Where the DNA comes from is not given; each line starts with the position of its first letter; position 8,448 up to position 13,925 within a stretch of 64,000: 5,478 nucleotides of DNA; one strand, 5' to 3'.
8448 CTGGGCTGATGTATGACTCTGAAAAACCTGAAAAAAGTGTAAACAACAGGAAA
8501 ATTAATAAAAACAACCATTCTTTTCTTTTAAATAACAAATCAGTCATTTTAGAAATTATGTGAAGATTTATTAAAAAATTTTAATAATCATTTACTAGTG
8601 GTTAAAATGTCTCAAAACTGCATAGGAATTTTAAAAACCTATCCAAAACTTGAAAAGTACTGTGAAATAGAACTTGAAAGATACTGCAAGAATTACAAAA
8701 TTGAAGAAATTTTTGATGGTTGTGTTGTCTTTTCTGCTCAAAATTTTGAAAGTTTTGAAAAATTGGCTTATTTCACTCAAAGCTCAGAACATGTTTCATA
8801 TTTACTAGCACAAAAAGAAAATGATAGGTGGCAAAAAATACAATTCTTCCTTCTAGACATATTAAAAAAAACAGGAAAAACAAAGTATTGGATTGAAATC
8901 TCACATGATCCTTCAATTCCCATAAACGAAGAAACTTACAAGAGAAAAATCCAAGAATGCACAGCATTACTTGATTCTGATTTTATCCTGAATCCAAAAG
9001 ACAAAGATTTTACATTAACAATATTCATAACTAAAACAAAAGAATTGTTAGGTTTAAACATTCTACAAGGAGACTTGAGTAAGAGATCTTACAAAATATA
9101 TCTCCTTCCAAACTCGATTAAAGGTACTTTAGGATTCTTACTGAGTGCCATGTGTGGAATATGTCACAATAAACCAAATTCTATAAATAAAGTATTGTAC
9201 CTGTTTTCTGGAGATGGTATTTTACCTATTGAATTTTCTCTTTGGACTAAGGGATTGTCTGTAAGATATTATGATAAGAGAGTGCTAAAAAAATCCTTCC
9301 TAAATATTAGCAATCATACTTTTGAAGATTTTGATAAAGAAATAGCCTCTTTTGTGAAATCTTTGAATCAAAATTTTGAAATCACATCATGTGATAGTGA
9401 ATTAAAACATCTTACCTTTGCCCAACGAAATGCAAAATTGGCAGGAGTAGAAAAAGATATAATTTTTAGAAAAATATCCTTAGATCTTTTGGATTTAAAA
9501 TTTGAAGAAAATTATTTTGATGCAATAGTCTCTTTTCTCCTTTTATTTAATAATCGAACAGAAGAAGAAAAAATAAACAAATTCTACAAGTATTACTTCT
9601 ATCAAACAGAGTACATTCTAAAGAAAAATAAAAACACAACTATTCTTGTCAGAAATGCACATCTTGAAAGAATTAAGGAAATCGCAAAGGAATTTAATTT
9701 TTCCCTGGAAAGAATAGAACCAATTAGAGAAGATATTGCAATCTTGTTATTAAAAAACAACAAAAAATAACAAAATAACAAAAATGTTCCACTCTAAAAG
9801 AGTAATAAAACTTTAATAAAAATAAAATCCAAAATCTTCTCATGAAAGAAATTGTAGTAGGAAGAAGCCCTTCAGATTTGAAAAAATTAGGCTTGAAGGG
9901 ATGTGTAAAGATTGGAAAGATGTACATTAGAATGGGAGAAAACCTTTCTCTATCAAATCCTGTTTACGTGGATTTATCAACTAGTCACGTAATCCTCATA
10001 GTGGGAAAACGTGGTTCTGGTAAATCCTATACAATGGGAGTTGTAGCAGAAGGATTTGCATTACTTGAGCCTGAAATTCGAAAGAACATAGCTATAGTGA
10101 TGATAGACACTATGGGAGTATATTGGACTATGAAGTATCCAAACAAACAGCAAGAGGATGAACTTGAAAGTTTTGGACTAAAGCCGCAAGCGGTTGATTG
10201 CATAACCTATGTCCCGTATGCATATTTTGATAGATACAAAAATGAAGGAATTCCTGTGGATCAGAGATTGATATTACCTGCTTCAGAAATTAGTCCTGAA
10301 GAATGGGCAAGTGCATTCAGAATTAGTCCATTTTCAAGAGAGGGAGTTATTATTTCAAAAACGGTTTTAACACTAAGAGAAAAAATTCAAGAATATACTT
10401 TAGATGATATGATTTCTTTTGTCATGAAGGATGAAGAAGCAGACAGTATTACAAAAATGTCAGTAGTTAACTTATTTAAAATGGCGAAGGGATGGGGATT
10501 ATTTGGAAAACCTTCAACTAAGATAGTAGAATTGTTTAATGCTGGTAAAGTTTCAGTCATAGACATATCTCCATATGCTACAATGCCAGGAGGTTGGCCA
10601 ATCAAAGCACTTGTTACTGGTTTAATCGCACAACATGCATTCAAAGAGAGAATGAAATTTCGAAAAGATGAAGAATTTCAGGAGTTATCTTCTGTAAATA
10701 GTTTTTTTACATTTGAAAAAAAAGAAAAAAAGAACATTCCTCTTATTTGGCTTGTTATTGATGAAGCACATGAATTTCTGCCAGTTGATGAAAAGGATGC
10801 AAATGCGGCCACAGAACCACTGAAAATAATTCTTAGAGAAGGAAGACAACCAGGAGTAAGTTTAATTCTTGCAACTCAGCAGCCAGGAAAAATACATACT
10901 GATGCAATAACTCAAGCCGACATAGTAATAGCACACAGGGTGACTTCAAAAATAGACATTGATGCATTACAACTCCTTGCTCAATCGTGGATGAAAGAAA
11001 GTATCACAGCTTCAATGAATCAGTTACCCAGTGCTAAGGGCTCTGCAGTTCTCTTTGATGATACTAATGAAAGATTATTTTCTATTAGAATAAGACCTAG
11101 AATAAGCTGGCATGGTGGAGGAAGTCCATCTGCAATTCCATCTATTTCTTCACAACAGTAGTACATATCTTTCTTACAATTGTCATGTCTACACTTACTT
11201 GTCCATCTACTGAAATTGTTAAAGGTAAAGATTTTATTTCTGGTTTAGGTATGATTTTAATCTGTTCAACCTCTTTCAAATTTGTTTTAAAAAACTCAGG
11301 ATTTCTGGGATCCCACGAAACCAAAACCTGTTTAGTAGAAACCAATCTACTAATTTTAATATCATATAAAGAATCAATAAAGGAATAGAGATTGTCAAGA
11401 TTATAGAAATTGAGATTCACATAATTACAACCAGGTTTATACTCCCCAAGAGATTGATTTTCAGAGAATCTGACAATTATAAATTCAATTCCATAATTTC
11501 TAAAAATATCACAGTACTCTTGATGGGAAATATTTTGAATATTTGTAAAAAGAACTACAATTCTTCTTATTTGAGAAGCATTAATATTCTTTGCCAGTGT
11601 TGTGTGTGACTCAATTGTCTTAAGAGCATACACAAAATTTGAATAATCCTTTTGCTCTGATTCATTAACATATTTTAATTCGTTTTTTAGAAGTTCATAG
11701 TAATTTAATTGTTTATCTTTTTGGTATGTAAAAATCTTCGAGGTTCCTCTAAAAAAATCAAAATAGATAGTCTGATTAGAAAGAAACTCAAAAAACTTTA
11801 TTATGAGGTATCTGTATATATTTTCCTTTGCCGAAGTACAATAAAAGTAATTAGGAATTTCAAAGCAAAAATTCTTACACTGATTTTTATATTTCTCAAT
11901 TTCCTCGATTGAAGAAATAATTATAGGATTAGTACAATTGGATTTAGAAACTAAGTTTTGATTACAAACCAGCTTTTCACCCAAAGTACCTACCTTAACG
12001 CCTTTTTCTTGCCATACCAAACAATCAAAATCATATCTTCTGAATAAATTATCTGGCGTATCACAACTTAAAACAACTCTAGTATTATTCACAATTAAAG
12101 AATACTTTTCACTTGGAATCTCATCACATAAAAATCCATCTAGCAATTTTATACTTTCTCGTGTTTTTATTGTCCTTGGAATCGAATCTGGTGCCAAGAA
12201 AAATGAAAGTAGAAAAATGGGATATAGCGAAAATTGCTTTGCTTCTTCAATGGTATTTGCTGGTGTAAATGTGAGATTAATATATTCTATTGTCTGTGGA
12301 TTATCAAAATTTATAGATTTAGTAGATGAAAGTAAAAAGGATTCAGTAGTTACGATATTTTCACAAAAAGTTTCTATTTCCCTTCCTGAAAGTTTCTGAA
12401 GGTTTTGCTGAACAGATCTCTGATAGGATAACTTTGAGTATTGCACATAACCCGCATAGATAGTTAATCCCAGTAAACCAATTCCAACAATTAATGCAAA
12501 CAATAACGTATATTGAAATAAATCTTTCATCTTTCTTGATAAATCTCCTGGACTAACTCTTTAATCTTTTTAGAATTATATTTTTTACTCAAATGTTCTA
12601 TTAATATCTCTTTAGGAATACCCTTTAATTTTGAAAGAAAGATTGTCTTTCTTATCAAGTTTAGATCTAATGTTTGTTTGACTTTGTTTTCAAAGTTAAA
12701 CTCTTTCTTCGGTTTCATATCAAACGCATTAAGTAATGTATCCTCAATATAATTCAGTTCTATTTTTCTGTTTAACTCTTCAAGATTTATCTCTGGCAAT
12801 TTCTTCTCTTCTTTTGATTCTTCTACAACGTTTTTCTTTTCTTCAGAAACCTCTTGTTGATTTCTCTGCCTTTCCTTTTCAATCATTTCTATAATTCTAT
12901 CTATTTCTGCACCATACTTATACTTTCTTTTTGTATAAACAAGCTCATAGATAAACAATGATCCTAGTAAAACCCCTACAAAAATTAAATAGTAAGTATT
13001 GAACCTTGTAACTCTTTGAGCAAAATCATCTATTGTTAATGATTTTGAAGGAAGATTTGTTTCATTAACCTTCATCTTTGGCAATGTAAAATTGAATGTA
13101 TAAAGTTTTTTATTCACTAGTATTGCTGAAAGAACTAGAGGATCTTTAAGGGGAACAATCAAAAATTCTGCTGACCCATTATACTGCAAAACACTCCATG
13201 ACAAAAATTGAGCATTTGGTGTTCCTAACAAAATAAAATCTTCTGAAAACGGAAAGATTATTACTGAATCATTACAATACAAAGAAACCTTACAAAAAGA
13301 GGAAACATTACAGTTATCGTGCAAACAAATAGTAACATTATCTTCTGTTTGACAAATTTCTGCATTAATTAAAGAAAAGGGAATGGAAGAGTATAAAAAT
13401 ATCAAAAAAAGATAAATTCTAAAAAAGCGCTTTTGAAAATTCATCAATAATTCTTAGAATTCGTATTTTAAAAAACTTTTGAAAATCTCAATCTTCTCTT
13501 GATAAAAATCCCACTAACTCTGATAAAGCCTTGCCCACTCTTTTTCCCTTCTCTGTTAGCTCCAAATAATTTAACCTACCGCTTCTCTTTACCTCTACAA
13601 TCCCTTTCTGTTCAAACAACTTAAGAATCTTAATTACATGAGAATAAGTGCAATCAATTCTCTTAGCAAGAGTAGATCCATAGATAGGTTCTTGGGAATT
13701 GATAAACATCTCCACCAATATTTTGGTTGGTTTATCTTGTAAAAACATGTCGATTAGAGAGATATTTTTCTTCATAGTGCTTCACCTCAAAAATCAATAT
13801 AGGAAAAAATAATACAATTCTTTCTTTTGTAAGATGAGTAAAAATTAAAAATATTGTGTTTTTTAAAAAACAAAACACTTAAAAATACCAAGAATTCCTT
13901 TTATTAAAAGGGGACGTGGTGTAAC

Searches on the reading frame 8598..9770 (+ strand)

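Call 10: search_protein_families(library=pfam, proteins=[window:8598-9770:+], max_evalue=0.01)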
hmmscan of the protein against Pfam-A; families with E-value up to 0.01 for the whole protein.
window:8598-9770:+ (390 aa): 3 families
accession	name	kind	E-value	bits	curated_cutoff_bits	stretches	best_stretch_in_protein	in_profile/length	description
PF01170.24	UPF0020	-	0.00019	21.6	22.3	1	203-354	36-170/197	RMKL-like, methyltransferase domain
PF13649.12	Methyltransf_25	-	0.00024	22.2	27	1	256-324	19-80/97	Methyltransferase domain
PF08241.18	Methyltransf_11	-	0.0014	19.7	21.2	1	253-318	11-72/95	Methyltransferase domain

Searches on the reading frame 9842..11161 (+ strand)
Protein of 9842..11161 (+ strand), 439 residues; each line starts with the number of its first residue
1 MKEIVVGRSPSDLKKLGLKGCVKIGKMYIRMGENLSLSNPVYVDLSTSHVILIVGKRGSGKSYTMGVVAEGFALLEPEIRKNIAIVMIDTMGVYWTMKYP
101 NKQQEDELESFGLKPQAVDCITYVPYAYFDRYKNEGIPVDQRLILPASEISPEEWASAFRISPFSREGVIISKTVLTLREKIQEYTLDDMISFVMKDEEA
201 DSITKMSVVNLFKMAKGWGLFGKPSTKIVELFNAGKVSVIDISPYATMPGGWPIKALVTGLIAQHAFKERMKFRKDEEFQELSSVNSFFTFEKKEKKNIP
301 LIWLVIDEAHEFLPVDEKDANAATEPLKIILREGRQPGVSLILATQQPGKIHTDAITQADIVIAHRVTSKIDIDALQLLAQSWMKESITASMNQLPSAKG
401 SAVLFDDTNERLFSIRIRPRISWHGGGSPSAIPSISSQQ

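Call 10: search_protein_families(library=pfam, proteins=[window:9842-11161:+], max_evalue=0.01)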
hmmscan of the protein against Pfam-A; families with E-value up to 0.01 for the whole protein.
window:9842-11161:+ (439 aa): 4 families
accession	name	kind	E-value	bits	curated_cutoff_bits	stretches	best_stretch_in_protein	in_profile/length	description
PF01935.23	DUF87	-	7.6e-13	49.5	23.2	1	32-244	4-203/220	Helicase HerA, central domain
PF01580.24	FtsK_SpoIIIE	-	1.3e-06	28.4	24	1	26-65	17-56/221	FtsK/SpoIIIE family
PF05707.18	Zot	-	4.3e-05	23.5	20.3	1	251-368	29-148/197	Zonular occludens toxin (Zot)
PF00004.35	AAA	-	0.00092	20.1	21.2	0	285-363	46-127/131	ATPase family associated with various cellular activities (AAA)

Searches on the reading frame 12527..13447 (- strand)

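Call 10: search_protein_families(library=pfam, proteins=[window:12527-13447:-], max_evalue=0.01)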
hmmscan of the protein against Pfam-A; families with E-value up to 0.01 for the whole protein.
window:12527-13447:- (306 aa): 2 families
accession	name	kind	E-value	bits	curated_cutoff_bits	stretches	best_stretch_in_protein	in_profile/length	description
PF19360.4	TadB_TadC_N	-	0.004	17.4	27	1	152-218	10-73/143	TadB/TadC N-terminal domain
PF09727.14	CortBP2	-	0.0079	16.7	26.9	1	166-228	111-174/187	Cortactin-binding protein-2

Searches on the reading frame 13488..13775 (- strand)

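Call 10: search_protein_families(library=pfam, proteins=[window:13488-13775:-], max_evalue=0.01)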
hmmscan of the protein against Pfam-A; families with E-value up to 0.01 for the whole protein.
window:13488-13775:- (95 aa): 11 families
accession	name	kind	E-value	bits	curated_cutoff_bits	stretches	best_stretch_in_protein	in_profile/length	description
PF22665.2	DUF6293_C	-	0.00022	22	27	1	49-81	66-98/101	DUF6293 C-terminal winged helix domain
PF13551.12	HTH_29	-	0.00036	21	28.1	1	34-69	16-54/64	Winged helix-turn helix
PF01047.28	MarR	-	0.00072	19.8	24.6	1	25-65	12-52/59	MarR family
PF25213.1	HVO_A0261_N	-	0.00089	19.5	35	1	28-93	22-83/86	HVO_A0261 N-terminal domain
PF25212.1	HVO_A0114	-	0.0011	19.1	27.6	1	25-68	31-74/84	HVO_A0114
PF13545.12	HTH_Crp_2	-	0.0015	18.9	27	1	34-66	26-57/70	Crp-like helix-turn-helix domain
PF13463.12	HTH_27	-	0.0016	19.1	22.2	1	28-77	16-68/68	Winged helix DNA-binding domain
PF02082.26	Rrf2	-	0.0018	18.9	30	1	18-64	10-57/132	Iron-dependent Transcriptional regulator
PF08279.18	HTH_11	-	0.0027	18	25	1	20-63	5-49/55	HTH domain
PF21715.3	CggR_N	-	0.0046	17.1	30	1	24-87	11-70/71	CggR N-terminal DNA binding domain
PF24034.1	DUF7343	-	0.005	17.1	27.6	1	34-73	22-61/62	Domain of unknown function (DUF7343)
